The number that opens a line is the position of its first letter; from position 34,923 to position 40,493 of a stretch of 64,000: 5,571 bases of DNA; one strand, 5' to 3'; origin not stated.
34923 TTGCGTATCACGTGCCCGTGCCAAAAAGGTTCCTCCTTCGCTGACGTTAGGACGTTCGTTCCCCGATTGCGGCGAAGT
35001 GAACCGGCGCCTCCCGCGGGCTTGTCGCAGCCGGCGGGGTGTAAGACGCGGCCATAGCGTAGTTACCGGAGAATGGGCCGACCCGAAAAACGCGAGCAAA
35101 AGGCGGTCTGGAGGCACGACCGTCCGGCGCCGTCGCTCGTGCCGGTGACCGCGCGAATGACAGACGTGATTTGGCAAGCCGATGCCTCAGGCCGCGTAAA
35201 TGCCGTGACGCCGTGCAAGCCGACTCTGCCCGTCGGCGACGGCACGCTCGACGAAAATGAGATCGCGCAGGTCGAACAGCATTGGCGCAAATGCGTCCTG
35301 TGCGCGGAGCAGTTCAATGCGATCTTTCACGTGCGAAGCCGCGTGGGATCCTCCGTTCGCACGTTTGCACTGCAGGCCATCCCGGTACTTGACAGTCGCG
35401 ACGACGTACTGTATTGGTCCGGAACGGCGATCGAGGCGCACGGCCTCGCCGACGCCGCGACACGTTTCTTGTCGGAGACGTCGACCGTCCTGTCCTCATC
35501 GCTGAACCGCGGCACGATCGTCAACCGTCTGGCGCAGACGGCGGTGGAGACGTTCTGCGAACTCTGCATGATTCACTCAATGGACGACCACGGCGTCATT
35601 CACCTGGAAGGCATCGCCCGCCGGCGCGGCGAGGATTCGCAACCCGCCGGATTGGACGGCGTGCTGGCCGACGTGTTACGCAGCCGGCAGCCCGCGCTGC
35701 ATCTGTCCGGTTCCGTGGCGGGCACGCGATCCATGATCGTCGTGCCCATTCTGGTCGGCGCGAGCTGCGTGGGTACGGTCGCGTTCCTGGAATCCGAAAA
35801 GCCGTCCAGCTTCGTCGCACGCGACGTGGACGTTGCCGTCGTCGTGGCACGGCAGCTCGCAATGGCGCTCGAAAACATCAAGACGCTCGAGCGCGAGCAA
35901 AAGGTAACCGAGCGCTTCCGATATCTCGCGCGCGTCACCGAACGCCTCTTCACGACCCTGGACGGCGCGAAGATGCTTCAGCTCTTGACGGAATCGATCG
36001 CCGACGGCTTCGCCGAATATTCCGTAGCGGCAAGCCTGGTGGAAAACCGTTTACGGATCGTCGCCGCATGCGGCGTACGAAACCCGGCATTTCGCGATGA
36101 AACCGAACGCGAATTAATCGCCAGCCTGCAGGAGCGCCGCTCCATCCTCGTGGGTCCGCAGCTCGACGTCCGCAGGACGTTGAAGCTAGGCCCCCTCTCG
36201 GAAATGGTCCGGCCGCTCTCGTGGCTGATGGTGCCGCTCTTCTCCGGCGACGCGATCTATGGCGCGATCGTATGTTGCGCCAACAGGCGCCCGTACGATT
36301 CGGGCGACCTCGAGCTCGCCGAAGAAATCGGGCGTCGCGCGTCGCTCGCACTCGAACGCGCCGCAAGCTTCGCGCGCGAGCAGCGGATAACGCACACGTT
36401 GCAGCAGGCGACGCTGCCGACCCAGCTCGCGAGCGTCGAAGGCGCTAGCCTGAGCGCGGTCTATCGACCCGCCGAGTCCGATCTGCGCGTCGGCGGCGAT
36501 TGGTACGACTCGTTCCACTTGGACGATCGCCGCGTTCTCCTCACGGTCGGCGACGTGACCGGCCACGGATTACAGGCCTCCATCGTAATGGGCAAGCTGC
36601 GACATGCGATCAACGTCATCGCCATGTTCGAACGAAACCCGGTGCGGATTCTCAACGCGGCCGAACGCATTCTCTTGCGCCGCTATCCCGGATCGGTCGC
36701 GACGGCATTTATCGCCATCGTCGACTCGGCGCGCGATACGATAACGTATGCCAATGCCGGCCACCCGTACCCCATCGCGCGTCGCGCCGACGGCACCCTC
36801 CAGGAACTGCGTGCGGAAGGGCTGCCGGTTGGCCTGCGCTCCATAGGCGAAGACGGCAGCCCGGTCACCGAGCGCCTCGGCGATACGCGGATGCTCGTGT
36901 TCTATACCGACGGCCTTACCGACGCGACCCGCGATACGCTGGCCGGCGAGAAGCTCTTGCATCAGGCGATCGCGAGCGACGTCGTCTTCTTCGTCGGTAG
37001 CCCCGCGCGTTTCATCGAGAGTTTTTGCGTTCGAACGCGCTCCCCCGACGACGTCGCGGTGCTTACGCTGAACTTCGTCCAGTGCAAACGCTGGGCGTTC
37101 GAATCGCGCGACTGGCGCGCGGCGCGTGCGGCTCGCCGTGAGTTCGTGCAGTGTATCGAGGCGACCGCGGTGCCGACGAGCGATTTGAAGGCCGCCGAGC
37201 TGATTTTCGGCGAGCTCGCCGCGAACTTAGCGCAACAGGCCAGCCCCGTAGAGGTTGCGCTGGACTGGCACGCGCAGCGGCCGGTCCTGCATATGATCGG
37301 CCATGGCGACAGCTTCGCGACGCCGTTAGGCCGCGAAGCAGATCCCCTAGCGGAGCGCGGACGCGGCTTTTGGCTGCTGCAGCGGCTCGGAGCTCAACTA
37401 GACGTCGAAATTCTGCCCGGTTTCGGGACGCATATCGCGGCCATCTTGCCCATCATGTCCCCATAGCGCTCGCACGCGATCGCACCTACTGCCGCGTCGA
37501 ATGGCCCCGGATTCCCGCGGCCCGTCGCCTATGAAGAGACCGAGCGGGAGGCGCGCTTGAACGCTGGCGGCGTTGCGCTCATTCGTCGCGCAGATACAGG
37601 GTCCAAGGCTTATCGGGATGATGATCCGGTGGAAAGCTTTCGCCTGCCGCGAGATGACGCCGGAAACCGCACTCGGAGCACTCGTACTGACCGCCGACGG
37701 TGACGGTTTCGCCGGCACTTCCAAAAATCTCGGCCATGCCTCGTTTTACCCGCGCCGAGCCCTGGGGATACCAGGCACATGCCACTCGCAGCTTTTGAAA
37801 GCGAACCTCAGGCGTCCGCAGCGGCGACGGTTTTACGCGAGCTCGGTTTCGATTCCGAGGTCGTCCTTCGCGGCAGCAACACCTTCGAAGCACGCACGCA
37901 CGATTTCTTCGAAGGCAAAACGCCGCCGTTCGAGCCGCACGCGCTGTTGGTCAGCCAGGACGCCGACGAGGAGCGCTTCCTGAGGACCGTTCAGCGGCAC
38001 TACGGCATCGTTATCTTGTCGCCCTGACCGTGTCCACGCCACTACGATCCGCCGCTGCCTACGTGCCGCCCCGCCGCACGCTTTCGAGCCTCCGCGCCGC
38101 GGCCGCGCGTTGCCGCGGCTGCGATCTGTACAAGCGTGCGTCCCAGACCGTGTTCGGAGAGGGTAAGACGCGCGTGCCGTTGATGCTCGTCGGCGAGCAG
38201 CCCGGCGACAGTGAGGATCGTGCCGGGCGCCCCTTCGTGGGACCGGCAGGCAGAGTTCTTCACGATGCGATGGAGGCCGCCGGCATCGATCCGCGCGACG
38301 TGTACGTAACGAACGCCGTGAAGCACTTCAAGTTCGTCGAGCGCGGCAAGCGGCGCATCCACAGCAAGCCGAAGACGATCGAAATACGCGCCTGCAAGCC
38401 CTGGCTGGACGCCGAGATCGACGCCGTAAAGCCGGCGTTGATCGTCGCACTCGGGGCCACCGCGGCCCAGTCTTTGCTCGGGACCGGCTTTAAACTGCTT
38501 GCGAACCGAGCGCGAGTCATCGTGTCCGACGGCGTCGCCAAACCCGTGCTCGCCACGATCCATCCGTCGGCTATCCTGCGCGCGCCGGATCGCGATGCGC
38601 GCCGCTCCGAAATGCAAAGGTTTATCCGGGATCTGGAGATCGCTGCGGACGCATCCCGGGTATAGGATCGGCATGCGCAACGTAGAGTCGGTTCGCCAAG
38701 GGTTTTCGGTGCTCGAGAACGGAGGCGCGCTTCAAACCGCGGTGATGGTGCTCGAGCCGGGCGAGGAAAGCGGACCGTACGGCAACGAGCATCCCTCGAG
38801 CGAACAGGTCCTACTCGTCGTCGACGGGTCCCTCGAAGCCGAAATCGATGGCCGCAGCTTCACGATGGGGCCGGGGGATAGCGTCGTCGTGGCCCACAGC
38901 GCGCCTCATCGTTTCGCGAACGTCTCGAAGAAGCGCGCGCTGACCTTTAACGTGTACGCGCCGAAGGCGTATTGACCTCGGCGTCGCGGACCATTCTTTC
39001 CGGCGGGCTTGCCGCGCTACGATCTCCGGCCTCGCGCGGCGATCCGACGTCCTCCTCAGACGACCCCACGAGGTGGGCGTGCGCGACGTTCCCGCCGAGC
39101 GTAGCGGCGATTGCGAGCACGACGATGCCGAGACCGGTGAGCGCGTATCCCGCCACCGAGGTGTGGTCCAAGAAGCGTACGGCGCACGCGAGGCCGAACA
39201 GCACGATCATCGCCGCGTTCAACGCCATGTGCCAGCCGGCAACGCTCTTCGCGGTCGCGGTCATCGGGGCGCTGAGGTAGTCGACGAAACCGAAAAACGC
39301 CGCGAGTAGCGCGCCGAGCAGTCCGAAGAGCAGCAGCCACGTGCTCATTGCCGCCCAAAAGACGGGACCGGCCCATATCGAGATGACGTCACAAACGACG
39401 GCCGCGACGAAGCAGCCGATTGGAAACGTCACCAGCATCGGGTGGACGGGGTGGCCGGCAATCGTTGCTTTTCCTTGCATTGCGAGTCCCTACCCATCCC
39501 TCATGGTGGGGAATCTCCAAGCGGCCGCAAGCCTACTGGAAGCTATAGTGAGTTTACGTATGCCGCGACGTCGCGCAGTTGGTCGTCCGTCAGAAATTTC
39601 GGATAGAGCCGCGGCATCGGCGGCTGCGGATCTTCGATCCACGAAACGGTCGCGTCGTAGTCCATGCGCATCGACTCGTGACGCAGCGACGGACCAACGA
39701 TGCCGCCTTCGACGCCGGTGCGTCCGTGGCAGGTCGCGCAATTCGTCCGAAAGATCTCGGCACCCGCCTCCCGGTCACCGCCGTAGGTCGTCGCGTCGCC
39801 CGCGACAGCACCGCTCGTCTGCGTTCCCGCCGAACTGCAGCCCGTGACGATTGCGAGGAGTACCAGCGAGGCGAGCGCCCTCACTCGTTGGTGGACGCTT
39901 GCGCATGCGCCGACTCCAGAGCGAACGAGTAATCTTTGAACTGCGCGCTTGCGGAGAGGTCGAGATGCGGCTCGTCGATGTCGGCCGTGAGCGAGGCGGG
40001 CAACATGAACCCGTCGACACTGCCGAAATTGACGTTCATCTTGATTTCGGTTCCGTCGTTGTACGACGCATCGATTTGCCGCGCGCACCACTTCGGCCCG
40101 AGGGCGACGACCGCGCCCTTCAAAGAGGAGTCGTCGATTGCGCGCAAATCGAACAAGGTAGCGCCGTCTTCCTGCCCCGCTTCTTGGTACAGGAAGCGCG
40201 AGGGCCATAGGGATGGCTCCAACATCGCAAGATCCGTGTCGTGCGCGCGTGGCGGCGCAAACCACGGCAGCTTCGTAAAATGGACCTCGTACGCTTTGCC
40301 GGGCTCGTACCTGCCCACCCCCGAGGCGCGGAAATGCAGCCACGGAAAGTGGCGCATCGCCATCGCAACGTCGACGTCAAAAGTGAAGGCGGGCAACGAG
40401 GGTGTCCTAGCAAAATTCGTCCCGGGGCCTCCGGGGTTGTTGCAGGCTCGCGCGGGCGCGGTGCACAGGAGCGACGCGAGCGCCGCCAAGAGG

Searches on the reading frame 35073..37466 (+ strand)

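Call 71: search_protein_families(library=pfam, proteins=[window:35073-37466:+], max_evalue=0.00001)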
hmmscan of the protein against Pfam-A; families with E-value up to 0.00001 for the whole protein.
window:35073-37466:+ (797 aa): 4 families
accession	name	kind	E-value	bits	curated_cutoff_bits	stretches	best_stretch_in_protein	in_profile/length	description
PF07228.17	SpoIIE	-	3.4e-32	112.4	25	1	484-667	1-190/192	Stage II sporulation protein E (SpoIIE)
PF13185.12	GAF_2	-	3.5e-18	66.6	28.6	2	148-267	6-136/136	GAF domain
PF01590.32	GAF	-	9.6e-15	55.7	22.4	1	350-427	57-133/133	GAF domain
PF13492.12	GAF_3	-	4.7e-10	40.4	27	0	218-268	80-129/129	GAF domain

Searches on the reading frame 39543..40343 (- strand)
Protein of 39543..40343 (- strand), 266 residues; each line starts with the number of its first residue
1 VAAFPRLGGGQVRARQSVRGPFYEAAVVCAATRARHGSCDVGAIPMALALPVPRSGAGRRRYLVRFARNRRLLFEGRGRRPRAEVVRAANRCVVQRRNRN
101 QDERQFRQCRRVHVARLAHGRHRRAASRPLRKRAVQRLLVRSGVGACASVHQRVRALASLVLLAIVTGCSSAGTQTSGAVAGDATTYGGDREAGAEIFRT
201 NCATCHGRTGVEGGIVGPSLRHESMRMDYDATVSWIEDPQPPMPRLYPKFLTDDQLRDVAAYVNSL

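Call 72: search_protein_families(library=pfam, proteins=[window:39543-40343:-], max_evalue=0.00001)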
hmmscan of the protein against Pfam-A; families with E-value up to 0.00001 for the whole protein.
window:39543-40343:- (266 aa): 2 families
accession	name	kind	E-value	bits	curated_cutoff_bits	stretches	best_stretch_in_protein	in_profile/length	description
PF13442.11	Cytochrome_CBB3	-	5.9e-11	43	27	1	192-263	4-68/68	Cytochrome C oxidase, cbb3-type, subunit III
PF00034.26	Cytochrom_C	-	2.6e-09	38.7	21.3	1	192-266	2-89/90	Cytochrome c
